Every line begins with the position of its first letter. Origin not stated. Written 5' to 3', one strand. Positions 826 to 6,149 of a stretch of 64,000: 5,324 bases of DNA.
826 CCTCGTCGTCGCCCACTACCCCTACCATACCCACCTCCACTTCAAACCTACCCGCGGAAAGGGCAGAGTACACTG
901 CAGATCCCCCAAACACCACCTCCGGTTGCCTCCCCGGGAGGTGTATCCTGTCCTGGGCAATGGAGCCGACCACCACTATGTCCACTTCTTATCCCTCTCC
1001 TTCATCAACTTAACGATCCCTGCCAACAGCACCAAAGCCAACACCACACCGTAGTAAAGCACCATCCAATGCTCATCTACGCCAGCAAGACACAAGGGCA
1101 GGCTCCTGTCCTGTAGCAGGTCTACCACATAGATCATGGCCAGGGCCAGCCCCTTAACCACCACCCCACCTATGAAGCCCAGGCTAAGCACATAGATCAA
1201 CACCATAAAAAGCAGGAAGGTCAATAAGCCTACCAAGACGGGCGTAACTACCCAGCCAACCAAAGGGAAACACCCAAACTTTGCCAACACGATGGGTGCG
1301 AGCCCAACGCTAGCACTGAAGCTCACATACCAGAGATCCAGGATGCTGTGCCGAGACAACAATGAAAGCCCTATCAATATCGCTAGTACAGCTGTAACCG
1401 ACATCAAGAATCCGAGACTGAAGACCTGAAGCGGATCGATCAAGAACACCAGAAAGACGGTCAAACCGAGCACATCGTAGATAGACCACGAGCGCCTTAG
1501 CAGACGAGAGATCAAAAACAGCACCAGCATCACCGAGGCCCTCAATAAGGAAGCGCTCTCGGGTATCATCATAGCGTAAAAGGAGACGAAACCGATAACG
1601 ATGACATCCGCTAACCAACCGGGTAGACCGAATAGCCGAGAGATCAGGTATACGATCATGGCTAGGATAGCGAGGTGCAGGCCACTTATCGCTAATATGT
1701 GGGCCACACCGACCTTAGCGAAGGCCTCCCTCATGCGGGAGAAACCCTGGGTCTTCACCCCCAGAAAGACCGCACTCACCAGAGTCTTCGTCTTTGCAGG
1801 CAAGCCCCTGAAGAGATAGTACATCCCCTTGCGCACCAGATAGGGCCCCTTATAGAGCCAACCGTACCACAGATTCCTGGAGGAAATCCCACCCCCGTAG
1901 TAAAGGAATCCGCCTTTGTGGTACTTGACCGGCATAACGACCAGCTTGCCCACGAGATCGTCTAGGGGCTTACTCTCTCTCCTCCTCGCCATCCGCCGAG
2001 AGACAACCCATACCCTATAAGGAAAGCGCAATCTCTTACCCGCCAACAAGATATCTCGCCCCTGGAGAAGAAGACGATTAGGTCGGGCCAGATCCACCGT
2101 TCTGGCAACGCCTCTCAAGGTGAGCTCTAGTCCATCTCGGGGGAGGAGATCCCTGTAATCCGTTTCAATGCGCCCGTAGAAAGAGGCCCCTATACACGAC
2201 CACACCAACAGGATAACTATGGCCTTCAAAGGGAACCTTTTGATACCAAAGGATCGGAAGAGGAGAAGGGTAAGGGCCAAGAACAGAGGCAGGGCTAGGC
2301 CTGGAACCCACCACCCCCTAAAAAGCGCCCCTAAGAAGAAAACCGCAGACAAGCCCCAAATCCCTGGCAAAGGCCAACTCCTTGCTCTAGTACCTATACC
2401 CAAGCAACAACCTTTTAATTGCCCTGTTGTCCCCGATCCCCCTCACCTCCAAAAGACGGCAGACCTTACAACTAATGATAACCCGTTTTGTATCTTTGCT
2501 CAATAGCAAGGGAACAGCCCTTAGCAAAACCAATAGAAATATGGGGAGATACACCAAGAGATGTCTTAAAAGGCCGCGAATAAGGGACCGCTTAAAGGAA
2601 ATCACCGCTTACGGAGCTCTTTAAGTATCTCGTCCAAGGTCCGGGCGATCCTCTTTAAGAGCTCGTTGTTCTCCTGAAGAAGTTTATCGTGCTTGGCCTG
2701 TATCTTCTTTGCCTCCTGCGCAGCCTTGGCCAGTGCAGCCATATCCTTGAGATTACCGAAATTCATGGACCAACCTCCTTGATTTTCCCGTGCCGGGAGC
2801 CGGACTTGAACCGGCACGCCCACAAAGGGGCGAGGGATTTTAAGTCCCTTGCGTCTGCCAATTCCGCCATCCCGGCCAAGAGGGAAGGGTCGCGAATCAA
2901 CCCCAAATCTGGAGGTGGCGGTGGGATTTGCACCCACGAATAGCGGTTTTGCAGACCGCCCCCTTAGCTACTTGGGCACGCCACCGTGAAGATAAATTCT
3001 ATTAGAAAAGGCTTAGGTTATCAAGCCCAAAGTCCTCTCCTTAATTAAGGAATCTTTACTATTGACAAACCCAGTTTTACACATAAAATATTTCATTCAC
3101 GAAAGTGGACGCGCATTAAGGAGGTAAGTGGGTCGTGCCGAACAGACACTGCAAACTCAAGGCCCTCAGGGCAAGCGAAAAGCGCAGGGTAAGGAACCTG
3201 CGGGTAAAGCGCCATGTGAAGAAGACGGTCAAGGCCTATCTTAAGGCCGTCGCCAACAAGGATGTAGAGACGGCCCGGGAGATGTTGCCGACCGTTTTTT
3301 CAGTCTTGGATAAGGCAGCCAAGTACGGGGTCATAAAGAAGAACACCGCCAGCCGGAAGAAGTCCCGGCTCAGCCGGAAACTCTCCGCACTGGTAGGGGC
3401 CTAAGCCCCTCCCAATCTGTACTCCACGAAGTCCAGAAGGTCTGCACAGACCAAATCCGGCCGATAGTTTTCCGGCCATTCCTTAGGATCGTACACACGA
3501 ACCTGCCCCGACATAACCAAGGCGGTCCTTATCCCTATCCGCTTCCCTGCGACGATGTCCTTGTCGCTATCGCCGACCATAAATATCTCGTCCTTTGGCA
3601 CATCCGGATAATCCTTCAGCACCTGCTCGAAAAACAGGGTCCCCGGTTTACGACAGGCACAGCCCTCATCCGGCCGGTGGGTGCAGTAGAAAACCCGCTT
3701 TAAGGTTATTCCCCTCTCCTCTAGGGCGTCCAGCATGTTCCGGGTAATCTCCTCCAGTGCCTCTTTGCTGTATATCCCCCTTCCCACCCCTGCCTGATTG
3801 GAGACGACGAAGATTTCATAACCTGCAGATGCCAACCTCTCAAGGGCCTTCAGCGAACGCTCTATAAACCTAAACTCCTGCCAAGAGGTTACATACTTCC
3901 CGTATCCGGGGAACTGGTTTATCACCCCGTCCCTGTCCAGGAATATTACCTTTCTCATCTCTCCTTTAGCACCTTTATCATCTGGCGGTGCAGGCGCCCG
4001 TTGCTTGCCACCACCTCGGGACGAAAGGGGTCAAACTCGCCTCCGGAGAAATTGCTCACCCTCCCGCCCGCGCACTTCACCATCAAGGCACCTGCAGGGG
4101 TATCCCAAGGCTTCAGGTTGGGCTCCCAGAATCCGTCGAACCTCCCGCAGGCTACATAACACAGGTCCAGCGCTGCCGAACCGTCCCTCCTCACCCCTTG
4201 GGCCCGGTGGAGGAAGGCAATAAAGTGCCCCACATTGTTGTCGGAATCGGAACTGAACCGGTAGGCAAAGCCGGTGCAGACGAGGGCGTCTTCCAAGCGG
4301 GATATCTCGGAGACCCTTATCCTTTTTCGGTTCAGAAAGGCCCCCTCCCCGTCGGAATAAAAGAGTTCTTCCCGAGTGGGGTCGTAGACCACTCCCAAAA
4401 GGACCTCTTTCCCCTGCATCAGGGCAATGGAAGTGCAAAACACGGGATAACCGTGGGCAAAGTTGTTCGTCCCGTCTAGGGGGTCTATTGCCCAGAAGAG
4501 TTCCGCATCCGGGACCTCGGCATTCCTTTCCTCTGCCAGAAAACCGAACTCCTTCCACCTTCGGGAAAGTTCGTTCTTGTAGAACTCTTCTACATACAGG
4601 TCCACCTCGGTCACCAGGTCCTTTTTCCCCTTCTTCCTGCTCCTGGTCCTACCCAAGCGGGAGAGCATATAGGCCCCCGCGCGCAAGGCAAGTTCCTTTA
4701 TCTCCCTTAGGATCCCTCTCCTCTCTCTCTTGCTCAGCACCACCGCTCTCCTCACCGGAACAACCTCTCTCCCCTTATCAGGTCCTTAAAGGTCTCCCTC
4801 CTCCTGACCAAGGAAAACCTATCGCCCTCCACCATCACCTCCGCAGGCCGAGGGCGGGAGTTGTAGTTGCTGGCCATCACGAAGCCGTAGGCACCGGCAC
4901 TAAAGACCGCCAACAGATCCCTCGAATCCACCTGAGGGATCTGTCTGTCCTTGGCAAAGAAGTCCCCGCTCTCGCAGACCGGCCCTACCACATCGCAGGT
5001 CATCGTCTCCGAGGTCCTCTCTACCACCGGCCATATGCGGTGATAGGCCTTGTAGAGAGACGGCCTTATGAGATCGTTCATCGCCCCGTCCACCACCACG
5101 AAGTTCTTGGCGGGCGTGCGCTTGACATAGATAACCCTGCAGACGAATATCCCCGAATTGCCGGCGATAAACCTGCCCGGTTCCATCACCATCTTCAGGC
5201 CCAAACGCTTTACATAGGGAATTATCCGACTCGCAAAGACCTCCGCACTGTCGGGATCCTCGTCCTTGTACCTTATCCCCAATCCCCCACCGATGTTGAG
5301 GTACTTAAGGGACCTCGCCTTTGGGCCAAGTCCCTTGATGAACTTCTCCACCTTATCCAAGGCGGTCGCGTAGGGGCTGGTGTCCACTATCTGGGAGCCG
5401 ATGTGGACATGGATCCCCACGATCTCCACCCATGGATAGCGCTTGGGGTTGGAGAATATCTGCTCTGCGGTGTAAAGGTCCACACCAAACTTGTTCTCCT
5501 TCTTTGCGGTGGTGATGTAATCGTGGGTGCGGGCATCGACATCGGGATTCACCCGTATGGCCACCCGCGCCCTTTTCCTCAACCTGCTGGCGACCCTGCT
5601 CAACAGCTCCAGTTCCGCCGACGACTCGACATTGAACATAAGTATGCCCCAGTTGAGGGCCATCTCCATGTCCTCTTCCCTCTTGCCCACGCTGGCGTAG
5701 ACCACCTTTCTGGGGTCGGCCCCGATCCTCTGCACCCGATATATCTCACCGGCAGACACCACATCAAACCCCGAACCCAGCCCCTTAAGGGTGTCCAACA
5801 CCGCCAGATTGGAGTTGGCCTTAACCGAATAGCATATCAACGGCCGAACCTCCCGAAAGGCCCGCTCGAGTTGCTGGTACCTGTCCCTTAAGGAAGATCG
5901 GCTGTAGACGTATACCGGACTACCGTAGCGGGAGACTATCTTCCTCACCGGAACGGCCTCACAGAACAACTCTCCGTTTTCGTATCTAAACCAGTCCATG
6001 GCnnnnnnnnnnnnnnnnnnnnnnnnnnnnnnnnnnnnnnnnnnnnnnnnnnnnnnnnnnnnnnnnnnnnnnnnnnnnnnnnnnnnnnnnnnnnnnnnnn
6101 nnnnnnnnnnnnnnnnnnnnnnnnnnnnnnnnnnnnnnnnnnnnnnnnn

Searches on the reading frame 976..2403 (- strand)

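Call 48: search_protein_families(library=pfam, proteins=[window:976-2403:-], max_evalue=0.00001)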
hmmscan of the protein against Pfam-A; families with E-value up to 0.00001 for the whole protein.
window:976-2403:- (475 aa): 1 family
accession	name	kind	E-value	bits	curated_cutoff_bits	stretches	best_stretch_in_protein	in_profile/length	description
PF03772.21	Competence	-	7.7e-35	121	23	1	214-459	3-265/270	Competence protein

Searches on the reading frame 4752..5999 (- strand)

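Call 74: search_protein_families(library=pfam, proteins=[window:4752-5999:-], max_evalue=0.00001)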
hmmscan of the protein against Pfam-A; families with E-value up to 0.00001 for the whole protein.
window:4752-5999:- (415 aa): 2 families
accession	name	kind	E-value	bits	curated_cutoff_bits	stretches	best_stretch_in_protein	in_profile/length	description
PF02784.22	Orn_Arg_deC_N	-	1.7e-60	204.9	23.4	1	35-279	2-246/247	Pyridoxal-dependent decarboxylase, pyridoxal binding domain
PF00278.28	Orn_DAP_Arg_deC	-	1.4e-29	102.6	23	1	30-369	2-95/95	Pyridoxal-dependent decarboxylase, C-terminal sheet domain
